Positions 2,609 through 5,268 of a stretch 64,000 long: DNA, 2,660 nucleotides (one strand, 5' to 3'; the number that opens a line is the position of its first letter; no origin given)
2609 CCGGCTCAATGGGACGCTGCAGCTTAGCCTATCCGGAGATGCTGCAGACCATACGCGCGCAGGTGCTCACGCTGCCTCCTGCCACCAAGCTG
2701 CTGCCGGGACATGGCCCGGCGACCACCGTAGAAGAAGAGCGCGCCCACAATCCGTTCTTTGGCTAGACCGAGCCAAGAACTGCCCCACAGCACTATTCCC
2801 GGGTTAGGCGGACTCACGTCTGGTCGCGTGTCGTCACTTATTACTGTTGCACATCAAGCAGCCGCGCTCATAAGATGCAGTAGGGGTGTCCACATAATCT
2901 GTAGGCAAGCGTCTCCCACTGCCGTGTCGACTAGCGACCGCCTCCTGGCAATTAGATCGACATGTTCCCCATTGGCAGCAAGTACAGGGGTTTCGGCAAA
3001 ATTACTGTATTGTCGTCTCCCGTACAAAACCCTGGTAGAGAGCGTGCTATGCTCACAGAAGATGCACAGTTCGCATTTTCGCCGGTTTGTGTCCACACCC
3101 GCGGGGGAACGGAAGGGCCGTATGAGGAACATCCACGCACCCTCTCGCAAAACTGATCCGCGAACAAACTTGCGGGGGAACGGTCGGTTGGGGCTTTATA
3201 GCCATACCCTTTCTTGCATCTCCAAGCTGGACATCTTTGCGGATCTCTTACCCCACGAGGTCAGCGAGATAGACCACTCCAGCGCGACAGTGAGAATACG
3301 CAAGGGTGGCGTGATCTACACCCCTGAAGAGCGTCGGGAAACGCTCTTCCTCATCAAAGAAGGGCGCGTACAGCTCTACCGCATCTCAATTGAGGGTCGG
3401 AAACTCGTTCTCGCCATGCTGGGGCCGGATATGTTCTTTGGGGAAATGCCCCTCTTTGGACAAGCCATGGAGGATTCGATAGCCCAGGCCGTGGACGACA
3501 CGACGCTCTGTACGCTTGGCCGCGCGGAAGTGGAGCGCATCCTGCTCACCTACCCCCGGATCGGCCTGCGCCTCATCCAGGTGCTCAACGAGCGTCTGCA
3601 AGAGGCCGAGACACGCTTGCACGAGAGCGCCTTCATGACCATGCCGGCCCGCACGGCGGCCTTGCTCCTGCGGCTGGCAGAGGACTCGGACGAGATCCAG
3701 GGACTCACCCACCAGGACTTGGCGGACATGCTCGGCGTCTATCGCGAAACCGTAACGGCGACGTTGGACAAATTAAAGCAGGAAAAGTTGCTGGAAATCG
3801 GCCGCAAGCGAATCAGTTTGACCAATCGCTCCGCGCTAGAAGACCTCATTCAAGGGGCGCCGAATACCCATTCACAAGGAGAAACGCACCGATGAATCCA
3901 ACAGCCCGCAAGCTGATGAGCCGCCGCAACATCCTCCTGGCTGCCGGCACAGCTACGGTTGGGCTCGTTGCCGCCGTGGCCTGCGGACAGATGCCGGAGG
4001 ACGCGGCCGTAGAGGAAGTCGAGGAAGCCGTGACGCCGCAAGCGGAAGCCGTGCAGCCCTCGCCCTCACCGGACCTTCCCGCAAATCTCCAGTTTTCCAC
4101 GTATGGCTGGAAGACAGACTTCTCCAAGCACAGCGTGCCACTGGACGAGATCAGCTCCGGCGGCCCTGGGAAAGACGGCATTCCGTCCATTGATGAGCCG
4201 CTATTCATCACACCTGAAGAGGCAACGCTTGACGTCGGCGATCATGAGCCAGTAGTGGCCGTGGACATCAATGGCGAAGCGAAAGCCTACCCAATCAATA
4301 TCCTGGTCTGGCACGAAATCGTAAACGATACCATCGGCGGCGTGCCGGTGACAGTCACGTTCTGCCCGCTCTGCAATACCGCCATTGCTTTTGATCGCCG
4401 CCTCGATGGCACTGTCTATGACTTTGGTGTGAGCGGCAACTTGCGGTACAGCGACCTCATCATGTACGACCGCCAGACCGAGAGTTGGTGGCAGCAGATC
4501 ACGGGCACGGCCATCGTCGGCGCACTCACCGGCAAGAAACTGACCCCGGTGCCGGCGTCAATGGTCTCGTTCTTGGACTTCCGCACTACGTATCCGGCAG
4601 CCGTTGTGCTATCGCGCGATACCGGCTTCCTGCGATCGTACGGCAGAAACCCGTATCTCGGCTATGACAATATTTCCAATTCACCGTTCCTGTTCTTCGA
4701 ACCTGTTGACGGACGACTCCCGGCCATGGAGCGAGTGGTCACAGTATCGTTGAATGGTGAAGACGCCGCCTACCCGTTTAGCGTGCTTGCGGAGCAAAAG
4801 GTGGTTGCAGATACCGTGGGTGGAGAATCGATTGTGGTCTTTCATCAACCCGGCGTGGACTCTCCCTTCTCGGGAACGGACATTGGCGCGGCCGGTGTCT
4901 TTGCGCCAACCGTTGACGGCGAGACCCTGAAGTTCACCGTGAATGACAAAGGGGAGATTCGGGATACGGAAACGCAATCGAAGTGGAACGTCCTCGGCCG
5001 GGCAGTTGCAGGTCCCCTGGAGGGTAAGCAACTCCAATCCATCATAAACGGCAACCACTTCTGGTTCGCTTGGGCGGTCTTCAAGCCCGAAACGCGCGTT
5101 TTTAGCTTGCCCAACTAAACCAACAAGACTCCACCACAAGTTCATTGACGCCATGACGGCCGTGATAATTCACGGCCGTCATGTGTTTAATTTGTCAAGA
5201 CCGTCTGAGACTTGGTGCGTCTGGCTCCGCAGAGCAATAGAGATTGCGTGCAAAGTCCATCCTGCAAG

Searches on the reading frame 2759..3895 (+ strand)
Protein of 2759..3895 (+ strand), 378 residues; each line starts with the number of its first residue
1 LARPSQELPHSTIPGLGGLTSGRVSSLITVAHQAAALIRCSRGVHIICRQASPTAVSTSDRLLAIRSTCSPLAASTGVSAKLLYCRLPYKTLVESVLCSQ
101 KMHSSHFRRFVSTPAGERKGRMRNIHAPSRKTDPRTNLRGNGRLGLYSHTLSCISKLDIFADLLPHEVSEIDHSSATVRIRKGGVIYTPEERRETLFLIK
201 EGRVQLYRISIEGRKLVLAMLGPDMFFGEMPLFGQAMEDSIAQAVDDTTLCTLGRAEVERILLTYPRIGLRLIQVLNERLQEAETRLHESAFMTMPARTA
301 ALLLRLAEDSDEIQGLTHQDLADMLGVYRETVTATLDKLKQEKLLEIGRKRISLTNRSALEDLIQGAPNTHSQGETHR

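Call 22: search_protein_families(library=pfam, proteins=[window:2759-3895:+], max_evalue=0.1)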
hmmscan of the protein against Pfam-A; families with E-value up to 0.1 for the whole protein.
window:2759-3895:+ (378 aa): 11 families
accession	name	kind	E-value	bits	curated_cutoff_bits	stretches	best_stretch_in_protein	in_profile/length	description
PF13545.12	HTH_Crp_2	-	4e-16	59.2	27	1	297-363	1-70/70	Crp-like helix-turn-helix domain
PF00027.35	cNMP_binding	-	7.9e-16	58.2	27.5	1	178-264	2-88/89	Cyclic nucleotide-binding domain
PF00325.26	Crp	-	3.4e-06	27.1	21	1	316-345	3-32/32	Bacterial regulatory proteins, crp family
PF00392.27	GntR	-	0.0011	19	27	1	316-349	24-58/64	Bacterial regulatory proteins, gntR family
PF12802.13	MarR_2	-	0.0055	17.3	27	1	299-347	7-52/61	MarR family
PF13384.12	HTH_23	-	0.008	16.4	24.6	1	303-341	10-43/50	Homeodomain-like domain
PF04545.22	Sigma70_r4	-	0.0082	16.1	24.1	0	308-332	17-37/50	Sigma-70, region 4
PF01047.28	MarR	-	0.018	15.4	24.6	1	313-345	15-47/59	MarR family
PF25213.1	HVO_A0261_N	-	0.021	15.2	35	1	291-355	5-64/86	HVO_A0261 N-terminal domain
PF13412.12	HTH_24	-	0.023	14.7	21.9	1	315-344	17-46/48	Winged helix-turn-helix DNA-binding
PF22168.2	DIP2311-like_C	-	0.092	13.5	27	0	311-349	15-54/63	Transcriptional regulator DIP2311-like, C-terminal domain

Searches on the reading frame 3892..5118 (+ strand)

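Call 22: search_protein_families(library=pfam, proteins=[window:3892-5118:+], max_evalue=0.1)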
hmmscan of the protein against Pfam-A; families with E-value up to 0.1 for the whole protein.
window:3892-5118:+ (408 aa): 1 family
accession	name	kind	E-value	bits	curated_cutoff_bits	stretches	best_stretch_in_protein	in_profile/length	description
PF11376.13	DUF3179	-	4.5e-105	351.7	27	1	94-401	1-292/292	Protein of unknown function (DUF3179)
